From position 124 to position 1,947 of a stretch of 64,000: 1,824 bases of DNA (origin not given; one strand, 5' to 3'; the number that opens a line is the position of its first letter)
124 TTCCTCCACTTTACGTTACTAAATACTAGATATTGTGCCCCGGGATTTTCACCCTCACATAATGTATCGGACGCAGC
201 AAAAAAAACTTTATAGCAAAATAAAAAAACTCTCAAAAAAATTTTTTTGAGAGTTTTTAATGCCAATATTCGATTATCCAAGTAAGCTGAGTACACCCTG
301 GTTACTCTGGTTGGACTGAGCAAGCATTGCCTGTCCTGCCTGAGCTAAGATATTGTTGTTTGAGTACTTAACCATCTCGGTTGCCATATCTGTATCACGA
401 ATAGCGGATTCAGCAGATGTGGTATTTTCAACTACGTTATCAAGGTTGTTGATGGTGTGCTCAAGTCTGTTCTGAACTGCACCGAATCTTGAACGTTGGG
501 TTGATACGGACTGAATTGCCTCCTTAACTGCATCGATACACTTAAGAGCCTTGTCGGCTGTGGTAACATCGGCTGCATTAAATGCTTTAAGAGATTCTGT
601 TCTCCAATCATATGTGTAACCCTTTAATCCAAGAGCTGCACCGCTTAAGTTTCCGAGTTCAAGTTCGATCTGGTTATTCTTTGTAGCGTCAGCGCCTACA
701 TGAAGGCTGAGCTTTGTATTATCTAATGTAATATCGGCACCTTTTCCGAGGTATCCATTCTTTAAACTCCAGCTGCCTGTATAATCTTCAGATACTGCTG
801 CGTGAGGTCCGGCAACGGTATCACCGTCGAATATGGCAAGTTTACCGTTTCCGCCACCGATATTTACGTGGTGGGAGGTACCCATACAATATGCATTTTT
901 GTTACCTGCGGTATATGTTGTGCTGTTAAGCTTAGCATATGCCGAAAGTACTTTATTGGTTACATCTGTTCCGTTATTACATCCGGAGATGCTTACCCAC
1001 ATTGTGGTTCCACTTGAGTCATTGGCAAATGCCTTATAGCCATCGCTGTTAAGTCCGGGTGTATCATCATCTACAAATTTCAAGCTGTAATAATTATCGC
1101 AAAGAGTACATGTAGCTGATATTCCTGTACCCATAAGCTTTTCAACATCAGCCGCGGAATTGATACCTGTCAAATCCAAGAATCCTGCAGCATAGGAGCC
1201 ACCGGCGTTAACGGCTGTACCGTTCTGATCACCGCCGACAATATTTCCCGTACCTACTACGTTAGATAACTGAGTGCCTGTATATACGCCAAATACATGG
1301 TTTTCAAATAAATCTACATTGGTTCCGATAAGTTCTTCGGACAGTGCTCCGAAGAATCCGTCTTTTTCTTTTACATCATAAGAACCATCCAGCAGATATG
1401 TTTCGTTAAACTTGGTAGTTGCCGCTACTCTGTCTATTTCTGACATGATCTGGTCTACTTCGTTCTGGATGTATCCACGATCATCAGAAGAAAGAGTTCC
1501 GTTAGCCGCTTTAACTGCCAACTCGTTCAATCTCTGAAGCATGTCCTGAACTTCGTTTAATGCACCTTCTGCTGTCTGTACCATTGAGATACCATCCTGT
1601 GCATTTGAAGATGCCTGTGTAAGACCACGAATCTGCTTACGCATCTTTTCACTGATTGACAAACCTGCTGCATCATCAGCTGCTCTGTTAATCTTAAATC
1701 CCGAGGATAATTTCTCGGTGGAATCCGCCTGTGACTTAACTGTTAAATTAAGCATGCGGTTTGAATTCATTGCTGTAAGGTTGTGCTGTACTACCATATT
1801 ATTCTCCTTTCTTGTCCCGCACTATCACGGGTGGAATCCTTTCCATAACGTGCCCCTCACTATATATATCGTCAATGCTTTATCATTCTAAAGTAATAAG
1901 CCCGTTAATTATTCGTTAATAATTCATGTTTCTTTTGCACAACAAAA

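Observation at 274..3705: Long flagellins carry a conserved insert with an invariant CxxC, two further Cys and a His-His pair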

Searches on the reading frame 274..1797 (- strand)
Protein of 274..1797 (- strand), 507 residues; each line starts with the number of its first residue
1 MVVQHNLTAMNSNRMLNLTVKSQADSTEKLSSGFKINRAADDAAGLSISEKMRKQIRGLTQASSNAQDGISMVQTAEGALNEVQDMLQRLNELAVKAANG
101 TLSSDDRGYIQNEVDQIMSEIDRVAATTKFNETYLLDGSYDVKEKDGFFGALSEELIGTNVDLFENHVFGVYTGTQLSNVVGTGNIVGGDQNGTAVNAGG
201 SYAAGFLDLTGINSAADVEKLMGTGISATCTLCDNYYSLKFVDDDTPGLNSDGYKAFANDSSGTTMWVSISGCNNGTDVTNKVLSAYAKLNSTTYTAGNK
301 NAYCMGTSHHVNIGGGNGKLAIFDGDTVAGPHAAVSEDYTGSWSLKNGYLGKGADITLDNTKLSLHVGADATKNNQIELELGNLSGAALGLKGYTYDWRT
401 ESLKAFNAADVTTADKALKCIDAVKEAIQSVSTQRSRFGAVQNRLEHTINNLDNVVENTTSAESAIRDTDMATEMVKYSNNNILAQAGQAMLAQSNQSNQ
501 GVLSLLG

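Call 3: search_protein_families(library=pfam, proteins=[window:274-1797:-], max_evalue=1)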
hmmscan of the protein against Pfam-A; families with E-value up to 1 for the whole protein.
window:274-1797:- (507 aa): 8 families
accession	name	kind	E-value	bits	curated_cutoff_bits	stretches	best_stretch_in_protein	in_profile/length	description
PF00669.25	Flagellin_N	-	4.8e-41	140.5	26.6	1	3-139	1-137/139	Bacterial flagellin N-terminal helical region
PF00700.27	Flagellin_C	-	5e-26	91.3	23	1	421-506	1-86/86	Bacterial flagellin C-terminal helical region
PF21773.2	ODAD1_CC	-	0.026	14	27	1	422-461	26-65/287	ODAD1 central coiled coil region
PF24423.1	OVT1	-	0.031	15.1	30.9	1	414-468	20-75/100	Major antigen, helical domain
PF23005.1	DUF7032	-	0.048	13.9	27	0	47-126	27-105/115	Domain of unknown function (DUF7032)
PF09602.15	PhaP_Bmeg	-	0.076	13.4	28.3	1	400-463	18-82/168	Polyhydroxyalkanoic acid inclusion protein (PhaP_Bmeg)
PF22913.1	NBAS_11th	-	0.19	12.1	27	1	421-484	43-106/125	NBAS subunit of NRZ tethering complex, C-terminal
PF20072.4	DUF6468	-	0.34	11.5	26.9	0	50-89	6-46/76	Domain of unknown function (DUF6468)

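Call 6: search_protein_families(library=ncbifam, proteins=[window:274-1797:-], max_evalue=1)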
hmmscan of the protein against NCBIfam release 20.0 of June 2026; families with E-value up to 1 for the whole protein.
window:274-1797:- (507 aa): 33 families (the best 25 are shown)
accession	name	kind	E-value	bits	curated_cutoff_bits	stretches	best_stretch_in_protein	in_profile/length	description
NF009446.0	PRK12804.1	subfamily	8.9e-82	274.9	352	2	1-144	1-145/301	flagellin Hag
NF005294.0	PRK06819.1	subfamily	5e-68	230.3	387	3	9-172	11-171/376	FliC/FljB family flagellin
NF006466.0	PRK08869.1-1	subfamily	1.5e-67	228.8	426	2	3-143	5-145/377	flagellin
NF009448.0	PRK12806.1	equivalog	1.3e-66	225.4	531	1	2-507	4-474/475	flagellin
NF006468.0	PRK08869.1-3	subfamily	1.3e-65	221.9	436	2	3-142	5-144/378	polar flagellin E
NF006467.0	PRK08869.1-2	subfamily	4.2e-65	220.4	443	2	2-141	4-143/400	flagellin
NF009444.0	PRK12802.1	equivalog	8.6e-65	219.1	332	2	3-141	5-143/282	flagellin domain-containing protein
NF005953.0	PRK08026.1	subfamily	6.8e-62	210.7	619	2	24-135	26-137/548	FliC/FljB family flagellin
NF006469.0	PRK08869.1-4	equivalog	5.2e-57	193.9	627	2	1-141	3-143/377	flagellin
NF009445.0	PRK12803.1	equivalog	2.3e-54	184.9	450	2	1-137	1-137/335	flagellin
NF038071.1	lat_flg_LafA_2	exception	1.1e-53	182.5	365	2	4-154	6-157/284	lateral flagellin LafA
NF009449.0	PRK12807.1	subfamily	2.6e-53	181.5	347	2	3-139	3-139/287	flagellin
NF010115.0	PRK13588.1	subfamily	5.4e-46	157.6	503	2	4-162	6-162/514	flagellin B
NF006470.0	PRK08869.1-5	equivalog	3.3e-45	154.9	423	2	5-217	6-210/388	flagellin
NF006264.0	PRK08411.1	subfamily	7.9e-45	153.7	729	2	3-157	5-157/572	flagellin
NF033876.2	flagella_HExxH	equivalog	3.9e-11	43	205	2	110-166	1-63/384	flagellinolysin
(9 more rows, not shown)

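Call 58: predict_structure(alignment_id=A5)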
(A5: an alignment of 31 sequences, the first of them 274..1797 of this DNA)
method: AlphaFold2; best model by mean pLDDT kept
length: 507 residues; sequences in the alignment: 31
mean_pLDDT: 80.3   pTM: 0.59
mean pLDDT of the five models: 80.3, 79.9, 78.0, 74.7, 73.3
residues with pLDDT >= 90: 86; 70-90: 354; 50-70: 53; < 50: 14
segments of 3 or more residues with pLDDT < 50: 331-340
pLDDT, mean of each block of 10 residues (from residue 1): 62 79 76 59 65 82 87 90 92 89 88 92 87 79 81 79 73 83 69 65 85 90 87 82 87 86 88 92 92 85 78 88 71 46 77 80 78 76 79 79 82 87 91 89 88 84 80 80 78 70 55
secondary structure, 60 per line:
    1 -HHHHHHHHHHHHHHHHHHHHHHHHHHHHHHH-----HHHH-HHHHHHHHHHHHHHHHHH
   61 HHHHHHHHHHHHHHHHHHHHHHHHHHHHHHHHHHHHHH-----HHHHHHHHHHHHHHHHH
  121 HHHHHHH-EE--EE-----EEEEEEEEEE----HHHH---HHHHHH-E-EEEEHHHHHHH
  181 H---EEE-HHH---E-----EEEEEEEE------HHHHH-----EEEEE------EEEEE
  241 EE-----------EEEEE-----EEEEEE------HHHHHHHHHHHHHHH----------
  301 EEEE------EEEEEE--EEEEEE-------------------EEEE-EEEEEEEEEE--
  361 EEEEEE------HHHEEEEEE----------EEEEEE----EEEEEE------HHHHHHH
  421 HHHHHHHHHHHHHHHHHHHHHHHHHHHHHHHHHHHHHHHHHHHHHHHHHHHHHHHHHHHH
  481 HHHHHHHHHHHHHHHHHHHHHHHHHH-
elements in order: H2-32 H38-41 H43-98 H104-127 E140-149 H154-157 H161-166 E170-173 H174-181 E185-187 E201-208 H215-219 E225-229 E236-242 E254-258 E264-269 H276-290 E301-304 E311-316 E319-324 E344-347 E349-358 E361-366 E376-381 E392-397 E402-407 H414-506

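Call 60: fold_search(model_id=the predicted structure, library=pdb)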
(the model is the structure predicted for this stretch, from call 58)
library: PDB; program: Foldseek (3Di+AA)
matches with E <= 10: 139; with E <= 0.001: 87
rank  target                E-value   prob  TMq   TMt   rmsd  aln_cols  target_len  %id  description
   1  9n59_A                3.3e-18  1.00  0.40  0.37  27.5       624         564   22  CryoEM structure of the Azotobacter vinelandii flagellar filament (released 2025-07-16)
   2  9atl_A                6.3e-18  1.00  0.40  0.50  24.0       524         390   26  Cryo-EM of Stenotrophomonas maltophilia flagellum (released 2024-11-13)
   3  9au6_A                1.5e-17  1.00  0.45  0.30  24.6       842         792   20  Cryo-EM of Geovibrio thiophilus flagellum (released 2024-11-13)
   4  9p7r_A1               3.2e-17  1.00  0.40  0.53  22.1       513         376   25  In situ structure of the sheathed FlaB flagellar filament in Vibrio cholerae (released 2025-09-24)
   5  9n8a_A1               5.0e-17  1.00  0.41  0.53  18.8       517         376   24  In situ structure of the sheathed FlaD flagellar filament in Vibrio cholerae (released 2025-09-24)
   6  9go6_a                7.0e-17  1.00  0.38  0.39  20.0       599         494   26  Salmonella hook-filament junction complex (released 2025-04-09)
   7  9gnz_B                7.8e-17  1.00  0.39  0.40  20.8       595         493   25  Salmonella cap-filament complex (released 2025-04-09)
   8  9gnz_F                8.7e-17  1.00  0.39  0.40  20.5       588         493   25  Salmonella cap-filament complex (released 2025-04-09)
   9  9hpz_A                9.2e-17  1.00  0.46  0.80   6.1       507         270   32  Cryo-EM structure of the wild-type flagellar filament from Roseburia hominis (released 2025-12-10)
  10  9n8h_A                9.2e-17  1.00  0.40  0.53  20.8       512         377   24  In situ sheathed flagellar filament of Vibrio cholerae resolved with helical reconstruction. (released 2025-09-24)
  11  7sn4_A                9.2e-17  1.00  0.40  0.36  30.3       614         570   22  Cryo-EM structure of the enterohemorrhagic E. coli O157:H7 flagellar filament (released 2022-03-16)
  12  9gnz_N                1.0e-16  1.00  0.39  0.40  22.4       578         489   27  Salmonella cap-filament complex (released 2025-04-09)
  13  7sn4_W                1.3e-16  1.00  0.38  0.35  28.5       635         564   20  Cryo-EM structure of the enterohemorrhagic E. coli O157:H7 flagellar filament (released 2022-03-16)
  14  7sn7_A                1.4e-16  1.00  0.40  0.37  26.2       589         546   22  Cryo-EM structure of the enteropathogenic E. coli O127:H6 flagellar filament (released 2022-03-16)
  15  9ygu_A7               2.1e-16  1.00  0.40  0.40  23.5       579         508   20  Flagella filament structure in H. pylori composed of flagellin FlaA (released 2026-02-25)
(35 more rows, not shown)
